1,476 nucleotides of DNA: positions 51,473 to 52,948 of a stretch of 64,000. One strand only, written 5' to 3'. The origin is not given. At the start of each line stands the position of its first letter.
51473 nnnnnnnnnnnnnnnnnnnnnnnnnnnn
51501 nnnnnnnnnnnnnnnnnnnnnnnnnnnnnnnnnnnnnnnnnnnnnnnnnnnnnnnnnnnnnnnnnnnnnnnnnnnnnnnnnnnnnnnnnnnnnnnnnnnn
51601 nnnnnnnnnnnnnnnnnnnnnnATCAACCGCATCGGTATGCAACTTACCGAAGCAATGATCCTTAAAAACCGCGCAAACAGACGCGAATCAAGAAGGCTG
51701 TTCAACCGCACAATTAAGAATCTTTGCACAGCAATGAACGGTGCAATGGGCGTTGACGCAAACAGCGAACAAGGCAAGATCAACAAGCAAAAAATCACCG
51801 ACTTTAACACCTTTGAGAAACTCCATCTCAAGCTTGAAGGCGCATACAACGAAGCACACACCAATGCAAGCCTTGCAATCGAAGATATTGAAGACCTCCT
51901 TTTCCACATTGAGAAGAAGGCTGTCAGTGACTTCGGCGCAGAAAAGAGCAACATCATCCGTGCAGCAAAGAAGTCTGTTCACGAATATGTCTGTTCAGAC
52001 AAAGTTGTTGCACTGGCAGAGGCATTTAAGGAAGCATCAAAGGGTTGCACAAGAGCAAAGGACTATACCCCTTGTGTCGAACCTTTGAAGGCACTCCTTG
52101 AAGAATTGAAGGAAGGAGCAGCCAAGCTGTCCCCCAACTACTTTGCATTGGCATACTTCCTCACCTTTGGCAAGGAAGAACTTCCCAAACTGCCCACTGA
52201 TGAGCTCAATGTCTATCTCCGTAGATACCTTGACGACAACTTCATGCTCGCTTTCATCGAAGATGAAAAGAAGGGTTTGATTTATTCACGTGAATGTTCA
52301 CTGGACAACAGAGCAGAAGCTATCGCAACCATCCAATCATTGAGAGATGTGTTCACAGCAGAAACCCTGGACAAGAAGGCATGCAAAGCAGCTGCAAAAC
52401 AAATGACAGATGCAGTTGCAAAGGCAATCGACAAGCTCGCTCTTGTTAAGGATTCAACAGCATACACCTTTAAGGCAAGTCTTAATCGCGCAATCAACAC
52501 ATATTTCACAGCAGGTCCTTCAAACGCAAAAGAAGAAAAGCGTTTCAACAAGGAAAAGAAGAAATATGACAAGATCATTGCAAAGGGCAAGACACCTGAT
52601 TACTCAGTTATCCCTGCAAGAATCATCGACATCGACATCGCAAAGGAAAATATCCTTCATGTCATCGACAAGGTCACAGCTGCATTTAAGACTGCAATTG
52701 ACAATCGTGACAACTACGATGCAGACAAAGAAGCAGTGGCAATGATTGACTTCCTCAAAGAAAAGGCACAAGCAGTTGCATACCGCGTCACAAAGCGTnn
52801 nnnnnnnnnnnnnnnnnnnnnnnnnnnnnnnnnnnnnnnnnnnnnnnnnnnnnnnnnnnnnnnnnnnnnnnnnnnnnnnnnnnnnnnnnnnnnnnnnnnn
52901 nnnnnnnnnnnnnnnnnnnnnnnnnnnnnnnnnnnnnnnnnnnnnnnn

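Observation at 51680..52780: About 365-residue insertion inside the nucleotide-binding domain of the OppD-type ATPase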

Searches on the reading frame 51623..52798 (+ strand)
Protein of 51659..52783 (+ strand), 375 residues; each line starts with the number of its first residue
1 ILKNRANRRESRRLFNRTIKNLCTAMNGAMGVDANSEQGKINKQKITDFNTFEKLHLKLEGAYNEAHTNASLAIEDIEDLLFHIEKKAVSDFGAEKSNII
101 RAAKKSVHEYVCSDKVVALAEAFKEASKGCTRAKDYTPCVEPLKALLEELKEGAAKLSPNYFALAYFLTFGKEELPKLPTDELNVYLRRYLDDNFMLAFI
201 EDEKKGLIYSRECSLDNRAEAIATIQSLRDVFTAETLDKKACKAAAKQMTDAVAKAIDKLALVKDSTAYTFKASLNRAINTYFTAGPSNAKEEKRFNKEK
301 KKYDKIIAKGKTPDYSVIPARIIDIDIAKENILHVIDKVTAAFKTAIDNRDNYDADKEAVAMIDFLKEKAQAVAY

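Call 5: find_homologous_proteins(query=window:51659-52783:+, max_evalue=0.001)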
Query window:51659-52783:+ (375 aa): 36 proteins with E <= 0.001 among 5016 candidates.
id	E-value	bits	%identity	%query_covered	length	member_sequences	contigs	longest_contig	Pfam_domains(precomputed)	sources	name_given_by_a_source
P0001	3.9e-176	603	75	100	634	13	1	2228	PF00005.34,PF08352.18,PF13304.13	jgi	jgi:oligopeptide/dipeptide ABC transporter ATP-binding protein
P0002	2.4e-152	525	71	93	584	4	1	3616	PF00005.34,PF08352.18,PF13304.13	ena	-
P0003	4.7e-143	495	70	89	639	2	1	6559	PF00005.34,PF08352.18,PF13304.13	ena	-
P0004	3.1e-124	433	57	100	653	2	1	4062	PF00005.34,PF08352.18,PF13304.13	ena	-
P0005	9.1e-123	428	85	62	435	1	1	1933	PF00005.34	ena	-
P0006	4.7e-115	403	91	54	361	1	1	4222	PF00005.34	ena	-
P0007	5.0e-114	399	54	100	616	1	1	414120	PF00005.34,PF08352.18,PF13304.13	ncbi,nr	ncbi:MAG: oligopeptide/dipeptide ABC transporter ATP-binding protein [Eubacteriales bacterium]|nr:ol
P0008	1.5e-113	398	54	100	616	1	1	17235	PF00005.34,PF08352.18,PF13304.13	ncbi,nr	ncbi:MAG: oligopeptide/dipeptide ABC transporter ATP-binding protein [Eubacteriales bacterium]|nr:ol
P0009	1.9e-92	328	48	99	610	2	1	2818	PF00005.34,PF08352.18,PF13304.13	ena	-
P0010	6.8e-75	271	72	47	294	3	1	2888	PF00005.34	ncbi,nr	ncbi:MAG: ABC transporter ATP-binding protein, partial [Clostridia bacterium]|nr:ABC transporter ATP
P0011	1.7e-74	269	75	48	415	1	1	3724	PF00005.34,PF08352.18,PF13304.13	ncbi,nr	ncbi:MAG: ATP-binding cassette domain-containing protein [Clostridia bacterium]|nr:ATP-binding casse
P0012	2.3e-70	256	40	99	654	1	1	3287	PF00005.34,PF08352.18,PF13304.13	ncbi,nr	ncbi:MAG: ATP-binding cassette domain-containing protein, partial [Lachnospiraceae bacterium]|nr:ATP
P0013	1.4e-69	253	39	100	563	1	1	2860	PF00005.34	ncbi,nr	ncbi:MAG: ATP-binding cassette domain-containing protein, partial [Lachnospiraceae bacterium]|nr:ATP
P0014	1.7e-69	253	51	70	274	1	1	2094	-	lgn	-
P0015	3.4e-69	252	57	58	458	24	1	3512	PF00005.34,PF08352.18,PF13304.13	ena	-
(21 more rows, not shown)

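Call 9: find_related_loci(query=window:51659-52783:+, collection=genome_contigs, flank=8000)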
Query window:51659-52783:+ (375 aa) in genome_contigs; peptide patterns used: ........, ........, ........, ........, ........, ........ (x = any residue, [..] = any of these).
102 stretches matched a pattern; 24 encode a relative of the query (tblastn E <= 1e-3); 24 distinct loci.
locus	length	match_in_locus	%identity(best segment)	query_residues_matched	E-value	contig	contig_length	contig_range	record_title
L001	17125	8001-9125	77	1-375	0e+0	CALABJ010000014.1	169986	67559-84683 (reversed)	MAG TPA_asm: uncultured Clostridia bacterium isolate SRR6425820_bin.124_CONCOCT_v1.1_MAG genome assembly, contig: ERZ176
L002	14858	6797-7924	78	1-375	0e+0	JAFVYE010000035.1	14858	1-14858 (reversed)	MAG: Clostridia bacterium isolate RGIG5502 Sheep_Colon.Co__c831027, whole genome shotgun sequence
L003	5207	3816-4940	71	1-375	0e+0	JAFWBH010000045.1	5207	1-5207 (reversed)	MAG: Clostridia bacterium isolate RGIG5583 Sheep_Colon.Co__c862380, whole genome shotgun sequence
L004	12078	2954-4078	71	1-375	3e-179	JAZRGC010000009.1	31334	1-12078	MAG: Clostridia bacterium isolate T1900045493_YK20190187.MAGScoT_cleanbin_000016 SGB_7393_k141_461226, whole genome shot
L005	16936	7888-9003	52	1-374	4e-115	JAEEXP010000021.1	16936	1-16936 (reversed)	MAG: Bacillales bacterium isolate Tb.RUG.524 NODE_15445_length_16936_cov_1.348206, whole genome shotgun sequence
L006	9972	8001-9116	65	1-375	3e-159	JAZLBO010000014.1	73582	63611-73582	MAG: Clostridia bacterium isolate T1900045064_TC20190058.MAGScoT_cleanbin_000010 SGB_4581_k141_2275757, whole genome sho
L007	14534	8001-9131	42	1-373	2e-82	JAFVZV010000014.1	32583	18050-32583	MAG: Clostridia bacterium isolate RGIG5545 Sheep_Colon.Co__c228683, whole genome shotgun sequence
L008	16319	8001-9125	40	1-373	2e-78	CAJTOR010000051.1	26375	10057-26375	MAG TPA_asm: uncultured Lachnospiraceae bacterium isolate MGBC105353 genome assembly, contig: MGBC105353.51, whole genom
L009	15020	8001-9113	39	1-373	1e-78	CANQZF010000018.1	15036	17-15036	MAG: uncultured Oscillospiraceae bacterium isolate Lapin-018__bin66 genome assembly, contig: Lapin-018__NODE_3585_length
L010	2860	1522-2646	39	1-373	8e-80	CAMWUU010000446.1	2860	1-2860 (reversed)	MAG TPA_asm: uncultured Lachnospiraceae bacterium isolate SRR14411328_bin.16_metawrap_v1.3_MAG genome assembly, contig:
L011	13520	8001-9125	39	1-373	1e-77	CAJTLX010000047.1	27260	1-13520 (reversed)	MAG TPA_asm: uncultured Lachnospiraceae bacterium isolate MGBC103678 genome assembly, contig: MGBC103678.47, whole genom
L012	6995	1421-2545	39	1-373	1e-75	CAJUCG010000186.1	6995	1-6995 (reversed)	MAG TPA_asm: uncultured Lachnospiraceae bacterium isolate MGBC123815 genome assembly, contig: MGBC123815.186, whole geno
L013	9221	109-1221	38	1-373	2e-74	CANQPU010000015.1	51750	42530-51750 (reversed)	MAG: uncultured Oscillospiraceae bacterium isolate Lapin-011__bin2 genome assembly, contig: Lapin-011__NODE_522_length_5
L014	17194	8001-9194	39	1-375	6e-73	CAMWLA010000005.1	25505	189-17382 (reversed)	MAG TPA_asm: uncultured Clostridia bacterium isolate SRR14411335_bin.3_metawrap_v1.3_MAG genome assembly, contig: NODE.2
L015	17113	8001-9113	36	1-373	2e-68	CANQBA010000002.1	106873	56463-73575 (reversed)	MAG: uncultured Oscillospiraceae bacterium isolate Lapin-005__bin33 genome assembly, contig: Lapin-005__NODE_181_length_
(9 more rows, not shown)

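Call 21: search_protein_representatives(alignment_id=A2)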
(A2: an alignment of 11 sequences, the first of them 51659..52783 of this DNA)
Query: 11 sequences, 374 profile positions. Proteins with E-value up to 0.001 (for the whole library): 257; up to 1e-10: 170; up to 1e-30: 71. The best 150 are listed.
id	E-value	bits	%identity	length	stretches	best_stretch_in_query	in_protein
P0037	3.0e-102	359.2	-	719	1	2-373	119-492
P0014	2.3e-98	346.4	-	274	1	71-312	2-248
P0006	1.4e-84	301.0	-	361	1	1-203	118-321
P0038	2.7e-84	300.1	-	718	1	2-373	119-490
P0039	2.3e-81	290.5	-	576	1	2-373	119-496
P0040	2.7e-77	277.1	-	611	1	2-373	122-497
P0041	5.8e-70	253.0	-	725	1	2-374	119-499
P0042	2.3e-68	247.7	-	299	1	2-289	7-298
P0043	7.4e-67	242.7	-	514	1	2-373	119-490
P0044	1.4e-63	231.9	-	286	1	13-244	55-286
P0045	8.4e-63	229.4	-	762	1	2-371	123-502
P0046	3.9e-62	227.2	-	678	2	1-288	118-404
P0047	1.5e-60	221.9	-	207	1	1-195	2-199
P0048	1.8e-60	221.8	-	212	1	140-346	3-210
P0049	1.2e-58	215.7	-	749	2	176-374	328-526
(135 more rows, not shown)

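Call 30: search_protein_families(library=pfam, proteins=[window:51659-52783:+], max_evalue=10)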
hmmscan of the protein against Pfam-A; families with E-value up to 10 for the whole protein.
window:51659-52783:+ (375 aa): 2 families
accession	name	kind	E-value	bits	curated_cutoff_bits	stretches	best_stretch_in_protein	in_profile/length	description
PF15057.12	DUF4537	-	0.16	12.5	27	0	301-336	57-93/120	Domain of unknown function (DUF4537)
PF13801.11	Metal_resist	-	0.37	11.4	29.2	1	218-256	65-103/125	Heavy-metal resistance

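Call 31: search_protein_families(library=ncbifam, proteins=[window:51659-52783:+], max_evalue=0.01)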
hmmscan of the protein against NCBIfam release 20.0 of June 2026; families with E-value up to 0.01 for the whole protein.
window:51659-52783:+ (375 aa): 0 families

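Call 32: search_protein_families(library=ncbifam, proteins=[window:51659-52783:+], max_evalue=10)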
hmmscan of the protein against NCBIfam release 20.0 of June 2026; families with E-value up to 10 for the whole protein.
window:51659-52783:+ (375 aa): 1 family
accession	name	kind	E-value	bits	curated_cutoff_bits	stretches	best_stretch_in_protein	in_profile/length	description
NF052518.1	TransRegLdrP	equivalog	0.077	13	300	1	229-265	48-84/195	transcriptional regulator LdrP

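Call 35: predict_structure(alignment_id=A4)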
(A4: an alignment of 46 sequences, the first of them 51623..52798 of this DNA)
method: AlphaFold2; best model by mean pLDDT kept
length: 392 residues; sequences in the alignment: 46
mean_pLDDT: 95.2   pTM: 0.83
mean pLDDT of the five models: 95.2, 95.2, 94.9, 94.7, 93.9
residues with pLDDT >= 90: 366; 70-90: 23; 50-70: 3; < 50: 0
segments of 3 or more residues with pLDDT < 50: none
pLDDT, mean of each block of 10 residues (from residue 1): 82 93 94 97 97 95 93 95 98 96 94 98 97 96 87 98 97 96 95 97 96 97 98 98 96 98 98 96 98 96 96 96 94 95 98 98 96 94 86 72
secondary structure, 60 per line:
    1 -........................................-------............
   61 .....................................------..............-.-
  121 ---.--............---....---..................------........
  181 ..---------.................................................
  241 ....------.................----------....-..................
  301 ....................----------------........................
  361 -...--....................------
elements in order: H2-41 H49-97 H104-117 H127-138 H142-145 H149-166 H173-182 H192-244 H251-267 H278-281 H283-320 H337-360 H367-386

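Call 39: fold_search(model_id=the predicted structure, library=pdb)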
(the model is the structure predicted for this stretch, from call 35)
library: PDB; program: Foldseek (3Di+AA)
matches with E <= 10: 329; with E <= 0.001: 0
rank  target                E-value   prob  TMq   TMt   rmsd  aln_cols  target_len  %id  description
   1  7ng8_A                1.5e-01  0.23  0.13  0.13  33.2       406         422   10  Trimeric efflux pump Klebsiella TolC in complex with KlebC (released 2021-06-30)
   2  5bun_C                2.0e-01  0.14  0.12  0.11  35.3       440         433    9  Crystal structure of an antigenic outer membrane protein ST50 from Salmonella Typhi (released 2015-12-23)
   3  7rro_D1               2.6e-01  0.15  0.12  0.12  44.6       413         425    9  Structure of the 48-nm repeat doublet microtubule from bovine tracheal cilia (released 2021-10-27)
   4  7nmq                  2.6e-01  0.14  0.14  0.14  32.1       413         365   11  Bacillus cereus HblL1 toxin component (released 2021-04-07)
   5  7rtt_A                3.8e-01  0.20  0.17  0.16  34.8       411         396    9  Cryo-EM structure of a TTYH2 cis-dimer (released 2021-08-25)
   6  5fzt_A                3.8e-01  0.18  0.14  0.17  31.6       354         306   11  The crystal structure of R7R8 in complex with a DLC1 fragment. (released 2016-04-27)
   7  8otz_BR               4.2e-01  0.09  0.11  0.10  35.3       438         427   12  48-nm repeat of the native axonemal doublet microtubule from bovine sperm (released 2023-11-22)
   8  1h6g_B                4.3e-01  0.20  0.11  0.17  23.8       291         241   12  alpha-catenin M-domain (released 2001-08-07)
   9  4w8p_A                4.3e-01  0.14  0.13  0.15  31.4       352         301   11  Crystal structure of RIAM TBS1 in complex with talin R7R8 domains (released 2014-12-03)
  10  6twn_B                4.3e-01  0.10  0.10  0.12  31.4       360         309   10  Crystal structure of Talin1 R7R8 in complex with CDK1 (206-223) (released 2021-05-12)
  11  5zk3                  4.9e-01  0.14  0.15  0.15  27.0       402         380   10  Crystal structure of rationally thermostabilized M2 muscarinic acetylcholine receptor bound with QNB (released 2018-11-21)
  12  7ung_D1               4.9e-01  0.11  0.12  0.12  46.6       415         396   11  48-nm repeat of the human respiratory doublet microtubule (released 2022-10-05)
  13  6u94                  5.1e-01  0.13  0.16  0.16  27.4       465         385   11  Structure of RND efflux system, outer membrane lipoprotein, NodT family from Burkholderia mallei ATCC 23344 (released 2019-10-02)
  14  8iyj_D2               5.1e-01  0.11  0.12  0.11  44.8       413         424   10  Cryo-EM structure of the 48-nm repeat doublet microtubule from mouse sperm (released 2023-07-05)
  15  8qro_A                5.4e-01  0.07  0.11  0.11  31.6       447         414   11  ASCT2 trimer in lipid nanodiscs with bound glutamine and Na+ ions in the outward-facing state (OFS) (released 2024-08-14)
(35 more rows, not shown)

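Call 57: search_solved_structures(query=A2, max_evalue=10)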
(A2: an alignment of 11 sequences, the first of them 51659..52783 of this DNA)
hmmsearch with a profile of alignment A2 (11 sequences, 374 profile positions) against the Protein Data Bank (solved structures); distinct sequences matched with E-value up to 10: 0.

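Call 59: fold_search(model_id=the predicted structure, library=viral)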
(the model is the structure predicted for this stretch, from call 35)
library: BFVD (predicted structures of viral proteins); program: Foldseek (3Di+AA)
matches with E <= 10: 209; with E <= 0.001: 0
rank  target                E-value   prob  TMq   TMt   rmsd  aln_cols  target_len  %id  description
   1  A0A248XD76            4.1e-02  0.23  0.12  0.05  43.5       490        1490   12  Putative tail tape measure protein [Klebsiella phage YMC16/01/N133_KPN_BP]
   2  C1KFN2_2              8.8e-02  0.69  0.20  0.08  22.0       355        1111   12  Putative tail fibre protein [Lactobacillus phage Lb338-1]
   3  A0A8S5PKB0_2          9.1e-02  0.30  0.15  0.07  33.5       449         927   12  Nuclear pore complex protein [Siphoviridae sp. ctL0q1]
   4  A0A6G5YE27            9.1e-02  0.21  0.11  0.05  30.2       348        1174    9  (no name in the UniProt tables at hand)
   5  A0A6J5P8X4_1          1.0e-01  0.18  0.14  0.08  40.7       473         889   14  Tape measure protein [uncultured Caudovirales phage]
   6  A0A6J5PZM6            2.6e-01  0.11  0.11  0.07  25.1       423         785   12  Uncharacterized protein [uncultured Caudovirales phage]
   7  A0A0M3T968            3.4e-01  0.11  0.13  0.12  32.4       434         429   10  F22 [Felid gammaherpesvirus 1]
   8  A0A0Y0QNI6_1          4.2e-01  0.14  0.15  0.06  36.7       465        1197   12  Large tegument protein [Human herpesvirus 2]
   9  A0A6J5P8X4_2          5.3e-01  0.06  0.09  0.05  38.8       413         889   12  Tape measure protein [uncultured Caudovirales phage]
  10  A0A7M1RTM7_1          5.8e-01  0.06  0.10  0.04  28.6       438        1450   14  Uncharacterized protein [uncultured phage cr130_1]
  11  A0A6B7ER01            6.1e-01  0.16  0.17  0.16  28.1       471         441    9  (no name in the UniProt tables at hand)
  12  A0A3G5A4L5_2          6.3e-01  0.11  0.14  0.07  25.9       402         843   11  Uncharacterized protein [Homavirus sp.]
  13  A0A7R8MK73            6.6e-01  0.06  0.10  0.06  37.3       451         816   12  Uncharacterized protein [Klebsiella phage vB_KvM-Eowyn]
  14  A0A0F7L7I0            6.9e-01  0.13  0.15  0.08  34.0       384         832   13  Uncharacterized protein [uncultured marine virus]
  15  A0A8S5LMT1            6.9e-01  0.11  0.13  0.11  29.4       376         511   10  Tail tape measure protein [Siphoviridae sp. ctDuC3]
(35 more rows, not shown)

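Call 74: find_encoding_contigs(protein=P0007, flank=6000, max_places=1)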
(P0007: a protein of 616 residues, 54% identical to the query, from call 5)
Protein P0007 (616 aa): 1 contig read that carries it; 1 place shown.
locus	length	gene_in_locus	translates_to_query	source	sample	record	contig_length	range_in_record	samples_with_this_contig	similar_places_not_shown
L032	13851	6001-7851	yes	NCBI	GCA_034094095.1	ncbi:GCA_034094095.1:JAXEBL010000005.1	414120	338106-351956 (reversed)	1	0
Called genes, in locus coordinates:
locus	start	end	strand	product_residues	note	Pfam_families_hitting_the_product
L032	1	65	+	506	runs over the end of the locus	PF00239:Resolvase, PF07508:Recombinase, PF13408:Zn_ribbon_recom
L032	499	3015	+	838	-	PF00496:SBP_bac_5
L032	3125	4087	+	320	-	PF00528:BPD_transp_1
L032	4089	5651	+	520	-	PF12911:OppC_N, PF00528:BPD_transp_1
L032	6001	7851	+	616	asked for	PF13304:AAA_21, PF00005:ABC_tran, PF08352:oligo_HPY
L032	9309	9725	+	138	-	-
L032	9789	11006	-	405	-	PF19289:PmbA_TldD_3rd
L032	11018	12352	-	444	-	PF01523:PmbA_TldD_1st, PF19289:PmbA_TldD_3rd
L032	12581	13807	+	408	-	PF02073:Peptidase_M29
